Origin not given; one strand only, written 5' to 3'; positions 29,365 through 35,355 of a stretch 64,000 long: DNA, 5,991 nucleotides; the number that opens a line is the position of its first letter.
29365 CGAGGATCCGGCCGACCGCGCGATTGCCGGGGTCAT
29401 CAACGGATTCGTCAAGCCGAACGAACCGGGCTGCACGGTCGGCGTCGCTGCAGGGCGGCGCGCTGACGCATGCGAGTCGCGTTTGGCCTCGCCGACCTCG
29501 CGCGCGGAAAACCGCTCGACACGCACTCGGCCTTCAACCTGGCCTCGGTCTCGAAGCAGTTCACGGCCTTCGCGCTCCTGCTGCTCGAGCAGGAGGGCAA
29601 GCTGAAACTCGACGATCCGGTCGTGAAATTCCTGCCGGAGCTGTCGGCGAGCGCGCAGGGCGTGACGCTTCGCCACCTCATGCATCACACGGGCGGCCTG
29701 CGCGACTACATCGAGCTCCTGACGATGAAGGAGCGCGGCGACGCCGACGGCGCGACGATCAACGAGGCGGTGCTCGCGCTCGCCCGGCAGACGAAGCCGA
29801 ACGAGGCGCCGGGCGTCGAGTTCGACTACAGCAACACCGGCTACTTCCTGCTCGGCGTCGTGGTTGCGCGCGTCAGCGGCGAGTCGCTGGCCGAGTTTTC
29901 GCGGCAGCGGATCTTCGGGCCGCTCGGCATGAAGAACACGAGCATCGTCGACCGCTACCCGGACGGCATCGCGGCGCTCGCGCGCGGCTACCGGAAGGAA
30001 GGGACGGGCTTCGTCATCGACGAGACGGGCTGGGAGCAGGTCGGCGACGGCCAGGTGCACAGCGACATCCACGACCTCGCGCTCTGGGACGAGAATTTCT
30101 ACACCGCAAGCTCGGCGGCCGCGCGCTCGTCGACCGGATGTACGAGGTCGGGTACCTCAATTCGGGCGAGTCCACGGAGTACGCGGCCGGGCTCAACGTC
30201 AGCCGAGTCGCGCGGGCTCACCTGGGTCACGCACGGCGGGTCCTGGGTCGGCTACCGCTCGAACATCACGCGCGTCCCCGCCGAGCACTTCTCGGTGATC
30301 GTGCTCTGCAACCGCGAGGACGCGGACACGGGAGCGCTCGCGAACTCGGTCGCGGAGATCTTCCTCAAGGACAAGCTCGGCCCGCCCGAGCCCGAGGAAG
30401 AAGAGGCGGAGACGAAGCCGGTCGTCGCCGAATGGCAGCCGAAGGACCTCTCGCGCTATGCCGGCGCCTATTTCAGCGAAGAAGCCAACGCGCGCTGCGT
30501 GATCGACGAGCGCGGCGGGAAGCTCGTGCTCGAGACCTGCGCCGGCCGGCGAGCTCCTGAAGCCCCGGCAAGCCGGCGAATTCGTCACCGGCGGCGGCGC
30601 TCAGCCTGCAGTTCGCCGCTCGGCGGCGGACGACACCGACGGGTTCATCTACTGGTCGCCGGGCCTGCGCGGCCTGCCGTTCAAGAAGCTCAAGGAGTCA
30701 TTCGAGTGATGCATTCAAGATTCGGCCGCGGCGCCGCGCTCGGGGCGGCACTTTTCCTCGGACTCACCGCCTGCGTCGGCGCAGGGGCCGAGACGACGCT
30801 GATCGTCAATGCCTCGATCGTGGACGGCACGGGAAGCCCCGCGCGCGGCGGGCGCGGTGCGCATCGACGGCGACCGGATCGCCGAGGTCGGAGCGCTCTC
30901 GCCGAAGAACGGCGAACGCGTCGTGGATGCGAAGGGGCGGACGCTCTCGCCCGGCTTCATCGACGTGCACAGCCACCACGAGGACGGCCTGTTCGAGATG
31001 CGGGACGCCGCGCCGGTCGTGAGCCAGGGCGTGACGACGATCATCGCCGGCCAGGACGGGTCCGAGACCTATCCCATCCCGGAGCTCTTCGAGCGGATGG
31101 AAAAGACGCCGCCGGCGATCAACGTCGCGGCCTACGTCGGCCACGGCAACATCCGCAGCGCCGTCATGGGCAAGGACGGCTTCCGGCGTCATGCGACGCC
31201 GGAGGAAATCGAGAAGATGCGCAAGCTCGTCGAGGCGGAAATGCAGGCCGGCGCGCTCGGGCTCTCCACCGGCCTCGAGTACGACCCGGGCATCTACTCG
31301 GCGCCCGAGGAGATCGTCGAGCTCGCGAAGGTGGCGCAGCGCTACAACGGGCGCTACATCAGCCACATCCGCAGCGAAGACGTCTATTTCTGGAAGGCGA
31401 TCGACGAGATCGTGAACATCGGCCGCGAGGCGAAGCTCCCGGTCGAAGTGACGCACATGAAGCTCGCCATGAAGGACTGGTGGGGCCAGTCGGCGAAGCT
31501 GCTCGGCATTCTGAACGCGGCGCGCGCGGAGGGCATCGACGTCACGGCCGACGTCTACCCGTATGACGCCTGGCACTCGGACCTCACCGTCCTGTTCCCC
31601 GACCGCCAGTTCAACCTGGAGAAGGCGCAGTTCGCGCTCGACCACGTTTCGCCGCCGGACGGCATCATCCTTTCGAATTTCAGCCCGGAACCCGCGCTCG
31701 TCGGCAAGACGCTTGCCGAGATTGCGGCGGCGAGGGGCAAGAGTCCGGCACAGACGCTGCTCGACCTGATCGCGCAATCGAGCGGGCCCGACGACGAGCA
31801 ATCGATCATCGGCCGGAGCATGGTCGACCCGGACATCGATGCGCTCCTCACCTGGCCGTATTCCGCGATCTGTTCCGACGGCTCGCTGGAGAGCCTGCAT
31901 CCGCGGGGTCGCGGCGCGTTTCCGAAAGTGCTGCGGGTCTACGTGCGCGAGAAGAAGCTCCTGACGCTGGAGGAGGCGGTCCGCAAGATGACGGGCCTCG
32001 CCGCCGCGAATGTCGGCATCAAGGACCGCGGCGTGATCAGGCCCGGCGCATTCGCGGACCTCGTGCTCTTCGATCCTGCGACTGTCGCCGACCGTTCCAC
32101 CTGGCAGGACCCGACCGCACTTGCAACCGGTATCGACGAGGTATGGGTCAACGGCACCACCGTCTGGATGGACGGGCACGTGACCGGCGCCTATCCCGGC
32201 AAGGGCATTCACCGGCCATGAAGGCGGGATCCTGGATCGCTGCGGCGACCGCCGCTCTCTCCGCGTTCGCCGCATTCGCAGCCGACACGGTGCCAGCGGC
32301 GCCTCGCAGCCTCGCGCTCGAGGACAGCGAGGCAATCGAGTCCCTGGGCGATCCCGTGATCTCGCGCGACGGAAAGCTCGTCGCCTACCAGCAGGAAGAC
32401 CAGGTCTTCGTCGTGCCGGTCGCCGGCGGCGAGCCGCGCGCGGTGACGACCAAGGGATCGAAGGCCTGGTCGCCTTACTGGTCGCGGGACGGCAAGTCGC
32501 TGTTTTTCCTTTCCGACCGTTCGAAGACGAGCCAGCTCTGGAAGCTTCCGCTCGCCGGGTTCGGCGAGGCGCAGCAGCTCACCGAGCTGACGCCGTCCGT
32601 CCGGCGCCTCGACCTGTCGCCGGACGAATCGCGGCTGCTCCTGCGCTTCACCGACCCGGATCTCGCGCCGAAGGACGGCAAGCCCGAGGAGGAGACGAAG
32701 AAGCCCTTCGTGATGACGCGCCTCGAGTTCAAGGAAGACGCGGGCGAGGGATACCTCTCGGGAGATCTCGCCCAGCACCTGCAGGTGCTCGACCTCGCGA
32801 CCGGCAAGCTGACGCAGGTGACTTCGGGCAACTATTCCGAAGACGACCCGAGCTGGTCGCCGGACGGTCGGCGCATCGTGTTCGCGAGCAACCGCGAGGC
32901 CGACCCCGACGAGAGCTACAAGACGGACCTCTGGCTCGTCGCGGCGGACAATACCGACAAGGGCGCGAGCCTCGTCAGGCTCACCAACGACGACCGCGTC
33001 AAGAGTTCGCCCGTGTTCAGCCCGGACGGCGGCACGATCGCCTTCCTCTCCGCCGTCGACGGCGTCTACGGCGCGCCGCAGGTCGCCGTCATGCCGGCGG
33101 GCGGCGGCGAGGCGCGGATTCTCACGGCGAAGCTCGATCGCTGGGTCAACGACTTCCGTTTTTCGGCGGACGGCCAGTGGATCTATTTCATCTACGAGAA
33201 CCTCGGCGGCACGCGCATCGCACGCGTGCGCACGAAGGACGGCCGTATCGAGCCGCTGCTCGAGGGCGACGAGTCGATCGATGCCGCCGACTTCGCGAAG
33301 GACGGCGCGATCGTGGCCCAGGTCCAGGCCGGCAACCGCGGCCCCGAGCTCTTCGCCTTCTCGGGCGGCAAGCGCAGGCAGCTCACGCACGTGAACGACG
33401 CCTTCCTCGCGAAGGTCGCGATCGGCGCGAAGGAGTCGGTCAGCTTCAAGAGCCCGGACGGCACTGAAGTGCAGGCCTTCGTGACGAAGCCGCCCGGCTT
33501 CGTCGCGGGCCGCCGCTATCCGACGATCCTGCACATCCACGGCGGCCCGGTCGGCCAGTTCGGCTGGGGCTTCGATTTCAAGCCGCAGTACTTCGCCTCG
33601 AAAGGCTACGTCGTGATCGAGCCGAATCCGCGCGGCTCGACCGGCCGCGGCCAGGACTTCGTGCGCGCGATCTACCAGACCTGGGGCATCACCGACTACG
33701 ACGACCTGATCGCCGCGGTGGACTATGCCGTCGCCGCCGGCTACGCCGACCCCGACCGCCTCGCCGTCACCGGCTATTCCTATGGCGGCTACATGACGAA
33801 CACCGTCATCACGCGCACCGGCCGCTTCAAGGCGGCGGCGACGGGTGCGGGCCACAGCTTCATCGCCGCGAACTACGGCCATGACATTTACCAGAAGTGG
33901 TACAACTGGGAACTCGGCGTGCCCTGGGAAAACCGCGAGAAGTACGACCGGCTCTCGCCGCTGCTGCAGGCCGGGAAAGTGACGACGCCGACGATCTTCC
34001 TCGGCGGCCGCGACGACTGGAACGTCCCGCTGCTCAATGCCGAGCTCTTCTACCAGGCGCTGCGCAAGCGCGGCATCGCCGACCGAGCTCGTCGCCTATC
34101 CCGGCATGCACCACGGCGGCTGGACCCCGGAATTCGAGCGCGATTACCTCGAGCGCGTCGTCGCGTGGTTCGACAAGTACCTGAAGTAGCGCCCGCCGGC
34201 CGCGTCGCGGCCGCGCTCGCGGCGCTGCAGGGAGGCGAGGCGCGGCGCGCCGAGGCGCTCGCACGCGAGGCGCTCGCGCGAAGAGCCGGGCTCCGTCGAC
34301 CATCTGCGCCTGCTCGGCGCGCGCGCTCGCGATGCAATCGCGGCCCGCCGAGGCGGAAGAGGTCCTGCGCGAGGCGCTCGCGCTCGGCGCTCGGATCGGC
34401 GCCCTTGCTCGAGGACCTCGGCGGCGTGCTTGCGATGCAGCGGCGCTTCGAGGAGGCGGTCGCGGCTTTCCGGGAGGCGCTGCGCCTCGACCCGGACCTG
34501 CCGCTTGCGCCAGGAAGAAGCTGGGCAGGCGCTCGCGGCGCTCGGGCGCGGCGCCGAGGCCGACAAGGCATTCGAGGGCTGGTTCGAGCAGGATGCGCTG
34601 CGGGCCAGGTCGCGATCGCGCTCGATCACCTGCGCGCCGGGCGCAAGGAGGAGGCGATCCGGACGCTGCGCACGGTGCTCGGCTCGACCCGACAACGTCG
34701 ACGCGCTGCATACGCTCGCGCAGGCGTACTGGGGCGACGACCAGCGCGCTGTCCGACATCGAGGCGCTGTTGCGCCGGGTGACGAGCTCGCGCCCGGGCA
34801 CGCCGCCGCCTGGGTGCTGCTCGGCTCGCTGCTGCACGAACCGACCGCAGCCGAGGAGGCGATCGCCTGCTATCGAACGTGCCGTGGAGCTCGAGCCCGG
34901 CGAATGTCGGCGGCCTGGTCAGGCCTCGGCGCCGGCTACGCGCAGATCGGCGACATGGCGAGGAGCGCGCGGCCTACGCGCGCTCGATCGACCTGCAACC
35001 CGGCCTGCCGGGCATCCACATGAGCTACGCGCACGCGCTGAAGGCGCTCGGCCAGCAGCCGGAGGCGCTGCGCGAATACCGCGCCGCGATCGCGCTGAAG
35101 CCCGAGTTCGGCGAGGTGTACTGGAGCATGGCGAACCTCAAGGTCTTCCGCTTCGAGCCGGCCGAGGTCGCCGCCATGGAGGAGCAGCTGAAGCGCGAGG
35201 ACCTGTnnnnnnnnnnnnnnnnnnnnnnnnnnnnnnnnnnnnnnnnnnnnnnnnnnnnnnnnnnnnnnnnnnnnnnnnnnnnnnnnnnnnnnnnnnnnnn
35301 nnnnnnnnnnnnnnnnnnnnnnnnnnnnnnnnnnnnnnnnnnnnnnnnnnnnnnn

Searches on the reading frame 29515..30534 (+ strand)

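Call 81: search_protein_families(library=pfam, proteins=[window:29515-30534:+], max_evalue=0.0001)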
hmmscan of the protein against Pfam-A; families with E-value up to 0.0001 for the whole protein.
window:29515-30534:+ (340 aa): 1 family
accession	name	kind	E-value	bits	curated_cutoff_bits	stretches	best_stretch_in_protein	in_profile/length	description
PF00144.29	Beta-lactamase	-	3.4e-49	168.2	27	1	2-270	45-313/329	Beta-lactamase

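Call 84: search_protein_families(library=ncbifam, proteins=[window:29515-30534:+], max_evalue=1e-10)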
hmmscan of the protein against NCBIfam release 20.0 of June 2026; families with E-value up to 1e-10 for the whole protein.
window:29515-30534:+ (340 aa): 30 families (the best 25 are shown)
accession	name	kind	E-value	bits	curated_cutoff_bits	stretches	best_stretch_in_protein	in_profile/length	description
NF009622.0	PRK13128.1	equivalog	5.6e-27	94.4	443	1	3-304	54-346/518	D-aminopeptidase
NF033085.1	bla_class_C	equivalog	3.2e-21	75.5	415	1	4-189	53-228/356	class C beta-lactamase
NF007943.0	PRK10662.1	equivalog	7.4e-21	74.2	266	1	3-207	81-282/380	D-alanyl-D-alanine-carboxypeptidase/endopeptidase AmpH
NF033575.1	blaRHO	exception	2.2e-16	59.8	825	1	5-163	78-225/380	RHO family class C beta-lactamase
NF045671.1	blaPNC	exception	2.2e-16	59.7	750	1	5-168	95-249/401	PNC family class C beta-lactamase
NF000423.2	blaSRT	exception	6.7e-16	58.4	860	1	5-169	74-228/378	SRT/SST family class C beta-lactamase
NF038366.1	blaSFDC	exception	3.2e-15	56.1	840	1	5-194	78-257/382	SFDC family class C beta-lactamase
NF000185.2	BlaEC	exception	3.9e-15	55.7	850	1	5-192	74-250/377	BlaEC family class C beta-lactamase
NF041663.1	ampC_Sliq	exception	4.6e-15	55.4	860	1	5-164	74-223/378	cephalosporin-hydrolyzing class C beta-lactamase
NF012173.1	CMY2-MIR-ACT-EC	exception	5e-15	55.2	680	1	5-198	78-260/380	CMY2/MIR/ACT/EC family class C beta-lactamase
NF041741.1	blaAMZ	exception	1e-14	54.7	825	1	5-166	83-235/396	AMZ family class C beta-lactamase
NF038238.1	blaBUT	exception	1.1e-14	54.3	850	1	3-192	78-256/383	BUT family class C beta-lactamase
NF041662.1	ampC_Kaer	exception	2.5e-14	52.8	825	1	5-191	78-253/381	AmpC-Kaer family extended-spectrum class C beta-lactamase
NF040478.1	blaLAQ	exception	3.8e-14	52.4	850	1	4-192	76-253/380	LAQ family class C beta-lactamase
NF050047.1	blaELC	exception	9e-14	51.1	840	1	5-164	130-280/434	ELC family class C beta-lactamase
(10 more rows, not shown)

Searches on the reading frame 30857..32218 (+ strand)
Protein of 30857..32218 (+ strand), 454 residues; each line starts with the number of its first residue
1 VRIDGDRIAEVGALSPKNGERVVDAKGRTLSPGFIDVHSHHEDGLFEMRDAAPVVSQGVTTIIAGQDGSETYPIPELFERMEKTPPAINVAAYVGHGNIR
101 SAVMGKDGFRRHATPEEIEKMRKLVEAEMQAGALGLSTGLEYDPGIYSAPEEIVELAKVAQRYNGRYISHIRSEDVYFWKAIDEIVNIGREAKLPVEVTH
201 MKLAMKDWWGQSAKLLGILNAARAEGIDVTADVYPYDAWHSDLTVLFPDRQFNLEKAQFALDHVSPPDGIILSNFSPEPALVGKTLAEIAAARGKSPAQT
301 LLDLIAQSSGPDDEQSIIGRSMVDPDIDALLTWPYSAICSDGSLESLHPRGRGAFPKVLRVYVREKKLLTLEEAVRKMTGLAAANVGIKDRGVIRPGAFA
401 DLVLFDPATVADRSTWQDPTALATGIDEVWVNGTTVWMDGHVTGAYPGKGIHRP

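Call 81: search_protein_families(library=pfam, proteins=[window:30857-32071:+], max_evalue=0.0001)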
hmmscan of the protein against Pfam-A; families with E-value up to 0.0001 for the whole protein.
window:30857-32071:+ (405 aa): 2 families
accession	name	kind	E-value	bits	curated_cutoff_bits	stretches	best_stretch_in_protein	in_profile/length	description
PF07969.17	Amidohydro_3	-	9.4e-25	88.4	29.7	2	21-233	1-239/472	Amidohydrolase family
PF01979.26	Amidohydro_1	-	3.6e-11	43.3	25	0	336-405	245-318/345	Amidohydrolase family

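Call 84: search_protein_families(library=ncbifam, proteins=[window:30857-32218:+], max_evalue=1e-10)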
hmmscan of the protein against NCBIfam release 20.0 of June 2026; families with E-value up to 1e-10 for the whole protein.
window:30857-32218:+ (454 aa): 4 families
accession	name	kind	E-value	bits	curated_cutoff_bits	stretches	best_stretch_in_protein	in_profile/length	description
NF006560.0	PRK09061.1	subfamily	5.1e-54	183.4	340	1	3-453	50-513/517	amidohydrolase family protein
NF006688.0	PRK09236.1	equivalog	6.2e-13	48.3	535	0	365-450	344-439/444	dihydroorotase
NF006689.0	PRK09237.1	equivalog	8.6e-13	47.6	371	0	3-99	27-121/383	amidohydrolase/deacetylase family metallohydrolase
TIGR02318.1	phosphono_phnM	equivalog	8.2e-11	41.4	390.55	0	359-408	311-359/376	phosphonate metabolism protein PhnM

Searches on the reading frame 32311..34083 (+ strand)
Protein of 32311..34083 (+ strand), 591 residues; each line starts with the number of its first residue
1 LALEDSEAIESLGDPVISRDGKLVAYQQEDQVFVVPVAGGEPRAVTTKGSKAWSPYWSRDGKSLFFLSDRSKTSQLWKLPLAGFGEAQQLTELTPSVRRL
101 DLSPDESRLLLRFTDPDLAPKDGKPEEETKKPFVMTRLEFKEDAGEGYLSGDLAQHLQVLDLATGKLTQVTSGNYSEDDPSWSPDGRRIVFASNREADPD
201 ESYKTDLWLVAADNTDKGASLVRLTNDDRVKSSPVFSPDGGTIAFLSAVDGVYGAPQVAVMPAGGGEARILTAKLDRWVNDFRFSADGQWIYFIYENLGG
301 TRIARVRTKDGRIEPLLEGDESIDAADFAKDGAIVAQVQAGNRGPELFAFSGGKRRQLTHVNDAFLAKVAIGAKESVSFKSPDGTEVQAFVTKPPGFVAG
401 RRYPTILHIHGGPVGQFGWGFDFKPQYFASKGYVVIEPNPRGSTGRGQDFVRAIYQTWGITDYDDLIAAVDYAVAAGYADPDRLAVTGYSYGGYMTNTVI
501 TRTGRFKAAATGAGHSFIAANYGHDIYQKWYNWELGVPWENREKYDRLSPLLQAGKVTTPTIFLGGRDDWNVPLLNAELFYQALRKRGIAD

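Call 81: search_protein_families(library=pfam, proteins=[window:32311-34083:+], max_evalue=0.0001)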
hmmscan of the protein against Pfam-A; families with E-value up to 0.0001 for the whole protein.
window:32311-34083:+ (591 aa): 7 families
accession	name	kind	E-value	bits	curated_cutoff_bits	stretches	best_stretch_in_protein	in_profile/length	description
PF00326.27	Peptidase_S9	-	7e-44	150.3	22.6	1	419-589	1-175/213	Prolyl oligopeptidase family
PF07676.18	PD40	-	8.1e-25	86.6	20.9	1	167-200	1-35/38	WD40-like Beta Propeller Repeat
PF00930.27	DPPIV_N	-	2.9e-09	36.6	22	0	154-242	259-342/354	Dipeptidyl peptidase IV (DPP IV) N-terminal region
PF02129.25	Peptidase_S15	-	3.3e-08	34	23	1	383-541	1-146/262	X-Pro dipeptidyl-peptidase (S15 family)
PF25174.1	Beta-prop_THOC3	-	5.5e-07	29.3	305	0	51-292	4-229/272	THOC3 beta-propeller domain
PF01738.24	DLH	-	7.9e-06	26.1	21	1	426-588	35-173/217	Dienelactone hydrolase family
PF12697.13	Abhydrolase_6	-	4.9e-05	24.5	26.3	1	406-527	1-101/217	Alpha/beta hydrolase family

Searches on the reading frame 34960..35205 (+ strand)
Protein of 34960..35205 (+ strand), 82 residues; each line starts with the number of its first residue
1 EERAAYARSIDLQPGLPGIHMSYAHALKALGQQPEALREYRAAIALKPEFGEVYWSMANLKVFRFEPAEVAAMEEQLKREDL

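Call 30: search_protein_families(library=pfam, proteins=[window:34960-35205:+], max_evalue=0.01)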
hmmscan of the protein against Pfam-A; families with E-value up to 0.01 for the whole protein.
window:34960-35205:+ (82 aa): 7 families
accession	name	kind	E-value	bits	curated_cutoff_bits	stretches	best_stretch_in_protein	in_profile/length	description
PF13414.12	TPR_11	-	4.9e-08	33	26.8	1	25-60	2-37/42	TPR repeat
PF13428.12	TPR_14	-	6.6e-05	23.7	23.5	1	18-59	2-43/44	Tetratricopeptide repeat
PF07719.23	TPR_2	-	0.00011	22.5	27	1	19-49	3-33/34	Tetratricopeptide repeat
PF13431.12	TPR_17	-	0.0017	18.9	24.4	0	6-37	2-33/34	Tetratricopeptide repeat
PF13181.12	TPR_8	-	0.0091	16.5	25.7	0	20-49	4-33/34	Tetratricopeptide repeat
PF24575.1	TPR_Slam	-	0.0092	16.8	35.2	0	20-60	50-90/104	Surface lipoprotein assembly modifier, N-terminal TPR repeats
PF23914.1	TPR_CcmH_CycH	-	0.0096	16.2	42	0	4-33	71-100/158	Cytochrome c-type biogenesis protein H TPR domain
